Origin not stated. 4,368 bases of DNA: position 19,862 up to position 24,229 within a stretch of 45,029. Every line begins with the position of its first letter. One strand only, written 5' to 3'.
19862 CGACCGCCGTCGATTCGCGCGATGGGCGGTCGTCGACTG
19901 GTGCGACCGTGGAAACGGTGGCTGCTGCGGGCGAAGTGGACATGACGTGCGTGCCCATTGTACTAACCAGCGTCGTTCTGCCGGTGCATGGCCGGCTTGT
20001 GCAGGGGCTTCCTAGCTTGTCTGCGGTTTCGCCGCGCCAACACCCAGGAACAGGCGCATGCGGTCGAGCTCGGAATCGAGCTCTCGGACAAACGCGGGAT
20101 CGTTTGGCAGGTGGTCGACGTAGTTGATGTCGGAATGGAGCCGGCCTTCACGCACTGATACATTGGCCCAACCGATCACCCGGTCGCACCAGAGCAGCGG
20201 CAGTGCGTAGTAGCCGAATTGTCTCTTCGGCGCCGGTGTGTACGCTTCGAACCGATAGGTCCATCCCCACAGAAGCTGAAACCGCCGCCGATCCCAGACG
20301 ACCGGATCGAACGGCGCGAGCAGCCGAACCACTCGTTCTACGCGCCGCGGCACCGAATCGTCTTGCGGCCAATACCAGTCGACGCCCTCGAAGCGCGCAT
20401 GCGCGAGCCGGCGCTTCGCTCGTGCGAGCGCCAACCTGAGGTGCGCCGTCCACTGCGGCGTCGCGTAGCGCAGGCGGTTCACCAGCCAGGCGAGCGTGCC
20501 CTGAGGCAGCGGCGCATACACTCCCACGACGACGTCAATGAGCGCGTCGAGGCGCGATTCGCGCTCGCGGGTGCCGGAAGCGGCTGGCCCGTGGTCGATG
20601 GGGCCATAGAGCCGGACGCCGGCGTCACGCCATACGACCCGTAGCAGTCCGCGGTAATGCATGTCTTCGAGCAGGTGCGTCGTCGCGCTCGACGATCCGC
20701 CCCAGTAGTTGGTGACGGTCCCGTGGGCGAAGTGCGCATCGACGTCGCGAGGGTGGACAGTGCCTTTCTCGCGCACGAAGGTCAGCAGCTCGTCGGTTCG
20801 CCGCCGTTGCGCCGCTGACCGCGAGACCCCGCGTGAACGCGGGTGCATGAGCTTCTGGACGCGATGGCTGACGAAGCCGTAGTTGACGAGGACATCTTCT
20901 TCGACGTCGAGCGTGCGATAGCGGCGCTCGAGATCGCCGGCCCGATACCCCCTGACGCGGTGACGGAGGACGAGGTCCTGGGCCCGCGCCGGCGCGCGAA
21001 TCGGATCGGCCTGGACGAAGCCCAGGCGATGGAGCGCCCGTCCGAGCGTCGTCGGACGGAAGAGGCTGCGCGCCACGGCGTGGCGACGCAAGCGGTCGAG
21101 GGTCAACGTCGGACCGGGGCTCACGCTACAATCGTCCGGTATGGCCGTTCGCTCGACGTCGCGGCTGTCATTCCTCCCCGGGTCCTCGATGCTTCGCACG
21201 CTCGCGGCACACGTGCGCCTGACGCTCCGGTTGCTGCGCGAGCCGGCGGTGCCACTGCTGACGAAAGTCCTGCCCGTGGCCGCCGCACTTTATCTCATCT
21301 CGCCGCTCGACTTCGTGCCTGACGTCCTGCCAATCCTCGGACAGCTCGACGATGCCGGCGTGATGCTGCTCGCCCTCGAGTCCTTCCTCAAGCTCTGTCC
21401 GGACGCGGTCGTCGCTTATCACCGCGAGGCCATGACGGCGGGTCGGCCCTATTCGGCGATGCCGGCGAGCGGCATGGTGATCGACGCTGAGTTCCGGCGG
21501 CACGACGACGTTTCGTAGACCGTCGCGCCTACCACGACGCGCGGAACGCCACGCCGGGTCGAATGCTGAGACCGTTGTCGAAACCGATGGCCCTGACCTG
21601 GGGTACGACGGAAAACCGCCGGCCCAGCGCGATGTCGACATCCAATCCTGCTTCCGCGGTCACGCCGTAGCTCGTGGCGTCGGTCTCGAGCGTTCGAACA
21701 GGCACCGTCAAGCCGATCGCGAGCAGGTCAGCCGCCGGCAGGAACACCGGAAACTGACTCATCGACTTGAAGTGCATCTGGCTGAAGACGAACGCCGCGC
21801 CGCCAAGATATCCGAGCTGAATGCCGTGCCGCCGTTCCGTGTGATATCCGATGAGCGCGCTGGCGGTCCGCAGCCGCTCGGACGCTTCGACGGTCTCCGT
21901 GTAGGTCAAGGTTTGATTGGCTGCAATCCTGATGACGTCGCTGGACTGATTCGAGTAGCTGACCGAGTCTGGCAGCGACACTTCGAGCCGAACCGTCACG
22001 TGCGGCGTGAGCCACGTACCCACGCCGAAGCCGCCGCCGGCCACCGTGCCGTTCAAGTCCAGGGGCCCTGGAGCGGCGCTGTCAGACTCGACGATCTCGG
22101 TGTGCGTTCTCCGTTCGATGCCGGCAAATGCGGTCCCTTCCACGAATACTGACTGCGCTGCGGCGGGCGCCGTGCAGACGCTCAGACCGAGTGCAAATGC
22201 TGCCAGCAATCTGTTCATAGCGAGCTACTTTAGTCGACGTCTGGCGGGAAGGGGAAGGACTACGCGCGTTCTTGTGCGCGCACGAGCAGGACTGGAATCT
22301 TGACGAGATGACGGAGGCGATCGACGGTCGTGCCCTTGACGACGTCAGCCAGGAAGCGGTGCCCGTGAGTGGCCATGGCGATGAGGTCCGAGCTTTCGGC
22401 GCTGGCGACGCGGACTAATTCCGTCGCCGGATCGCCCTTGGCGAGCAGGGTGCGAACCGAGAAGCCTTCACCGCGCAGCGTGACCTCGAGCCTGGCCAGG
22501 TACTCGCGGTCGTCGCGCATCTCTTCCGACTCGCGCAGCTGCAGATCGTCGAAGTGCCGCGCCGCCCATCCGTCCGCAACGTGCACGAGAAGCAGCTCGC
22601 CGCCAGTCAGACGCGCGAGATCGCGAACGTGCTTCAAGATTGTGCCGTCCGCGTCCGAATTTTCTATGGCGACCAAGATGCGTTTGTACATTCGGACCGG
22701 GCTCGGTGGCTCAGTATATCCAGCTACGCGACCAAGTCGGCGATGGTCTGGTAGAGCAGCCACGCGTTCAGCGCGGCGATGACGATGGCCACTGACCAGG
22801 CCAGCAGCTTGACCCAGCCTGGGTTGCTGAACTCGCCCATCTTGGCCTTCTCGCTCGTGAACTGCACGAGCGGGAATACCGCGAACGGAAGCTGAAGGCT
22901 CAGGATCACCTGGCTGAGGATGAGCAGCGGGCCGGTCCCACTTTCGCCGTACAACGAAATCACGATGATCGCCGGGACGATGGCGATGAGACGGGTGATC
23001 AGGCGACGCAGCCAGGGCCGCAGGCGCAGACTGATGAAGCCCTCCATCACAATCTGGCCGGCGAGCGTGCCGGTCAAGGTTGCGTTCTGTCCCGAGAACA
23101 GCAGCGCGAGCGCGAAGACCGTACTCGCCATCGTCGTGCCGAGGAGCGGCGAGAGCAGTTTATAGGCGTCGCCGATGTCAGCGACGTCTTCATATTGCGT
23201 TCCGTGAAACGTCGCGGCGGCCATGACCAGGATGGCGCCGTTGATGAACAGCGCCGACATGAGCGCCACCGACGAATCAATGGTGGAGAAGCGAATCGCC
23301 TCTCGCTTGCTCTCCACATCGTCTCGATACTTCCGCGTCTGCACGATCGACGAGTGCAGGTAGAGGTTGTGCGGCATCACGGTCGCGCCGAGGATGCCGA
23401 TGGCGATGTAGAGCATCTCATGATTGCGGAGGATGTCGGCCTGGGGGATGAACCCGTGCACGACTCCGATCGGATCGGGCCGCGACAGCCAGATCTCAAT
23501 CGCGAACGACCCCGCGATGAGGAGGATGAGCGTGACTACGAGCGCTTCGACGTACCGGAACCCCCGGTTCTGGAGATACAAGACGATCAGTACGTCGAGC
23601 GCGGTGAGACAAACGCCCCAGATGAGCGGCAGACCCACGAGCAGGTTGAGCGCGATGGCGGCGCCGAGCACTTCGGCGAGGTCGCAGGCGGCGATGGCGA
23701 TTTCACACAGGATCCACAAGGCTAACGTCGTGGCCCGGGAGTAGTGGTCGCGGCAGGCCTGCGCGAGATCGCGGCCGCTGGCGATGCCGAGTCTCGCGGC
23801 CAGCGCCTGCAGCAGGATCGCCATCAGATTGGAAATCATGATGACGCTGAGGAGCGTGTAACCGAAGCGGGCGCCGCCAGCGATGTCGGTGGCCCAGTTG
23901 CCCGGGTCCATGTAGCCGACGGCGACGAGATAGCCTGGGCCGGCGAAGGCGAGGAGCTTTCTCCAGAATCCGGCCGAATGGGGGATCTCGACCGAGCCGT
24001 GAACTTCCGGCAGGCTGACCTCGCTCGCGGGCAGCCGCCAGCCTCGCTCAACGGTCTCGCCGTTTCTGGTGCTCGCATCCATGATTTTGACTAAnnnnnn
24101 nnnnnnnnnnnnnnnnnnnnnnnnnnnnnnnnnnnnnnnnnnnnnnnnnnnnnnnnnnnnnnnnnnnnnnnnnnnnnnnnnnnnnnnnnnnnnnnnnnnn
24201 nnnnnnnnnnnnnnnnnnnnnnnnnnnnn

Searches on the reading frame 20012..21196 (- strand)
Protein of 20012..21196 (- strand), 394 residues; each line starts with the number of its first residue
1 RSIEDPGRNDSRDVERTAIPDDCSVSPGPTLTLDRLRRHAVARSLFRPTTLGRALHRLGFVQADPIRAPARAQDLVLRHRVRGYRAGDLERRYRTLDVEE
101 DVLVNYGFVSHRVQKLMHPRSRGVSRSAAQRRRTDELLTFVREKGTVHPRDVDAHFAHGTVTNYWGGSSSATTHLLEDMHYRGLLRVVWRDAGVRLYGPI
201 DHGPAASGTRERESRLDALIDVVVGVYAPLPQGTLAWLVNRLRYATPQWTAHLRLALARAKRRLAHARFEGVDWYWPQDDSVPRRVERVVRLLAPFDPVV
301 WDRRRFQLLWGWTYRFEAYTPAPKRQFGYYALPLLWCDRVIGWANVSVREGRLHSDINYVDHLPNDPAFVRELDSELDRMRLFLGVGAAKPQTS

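Call 19: search_protein_families(library=pfam, proteins=[window:20012-21196:-], max_evalue=0.0001)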
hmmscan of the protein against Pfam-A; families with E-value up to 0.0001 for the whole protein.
window:20012-21196:- (394 aa): 1 family
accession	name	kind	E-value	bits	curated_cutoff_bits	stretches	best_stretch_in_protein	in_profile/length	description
PF06224.18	AlkZ-like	-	6.9e-42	144.7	25.9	1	56-381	2-327/329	DNA glycosylase AlkZ-like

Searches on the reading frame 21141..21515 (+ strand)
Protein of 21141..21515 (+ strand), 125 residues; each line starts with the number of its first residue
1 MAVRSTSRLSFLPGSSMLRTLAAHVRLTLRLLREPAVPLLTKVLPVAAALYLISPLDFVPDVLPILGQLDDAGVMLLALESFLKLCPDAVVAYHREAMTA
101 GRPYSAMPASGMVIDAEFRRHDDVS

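Call 19: search_protein_families(library=pfam, proteins=[window:21141-21515:+], max_evalue=0.0001)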
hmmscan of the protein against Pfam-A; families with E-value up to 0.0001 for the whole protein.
window:21141-21515:+ (125 aa): 1 family
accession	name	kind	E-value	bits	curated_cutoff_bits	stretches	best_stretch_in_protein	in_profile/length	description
PF06803.17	DUF1232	-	1.5e-13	50.7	23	1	41-77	1-37/37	Protein of unknown function (DUF1232)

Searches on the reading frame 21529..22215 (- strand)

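Call 19: search_protein_families(library=pfam, proteins=[window:21529-22215:-], max_evalue=0.0001)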
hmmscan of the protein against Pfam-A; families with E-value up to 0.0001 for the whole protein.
window:21529-22215:- (228 aa): 1 family
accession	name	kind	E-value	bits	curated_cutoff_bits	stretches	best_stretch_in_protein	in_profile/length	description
PF13505.12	OMP_b-brl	-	4.9e-05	24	28.7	1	7-196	2-141/175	Outer membrane protein beta-barrel domain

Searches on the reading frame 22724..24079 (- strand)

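Call 19: search_protein_families(library=pfam, proteins=[window:22724-24079:-], max_evalue=0.0001)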
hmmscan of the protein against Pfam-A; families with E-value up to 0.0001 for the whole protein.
window:22724-24079:- (451 aa): 1 family
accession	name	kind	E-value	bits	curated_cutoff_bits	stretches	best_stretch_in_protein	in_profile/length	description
PF01566.24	Nramp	-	4.1e-135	450.9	29.8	1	62-419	1-355/357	Natural resistance-associated macrophage protein-like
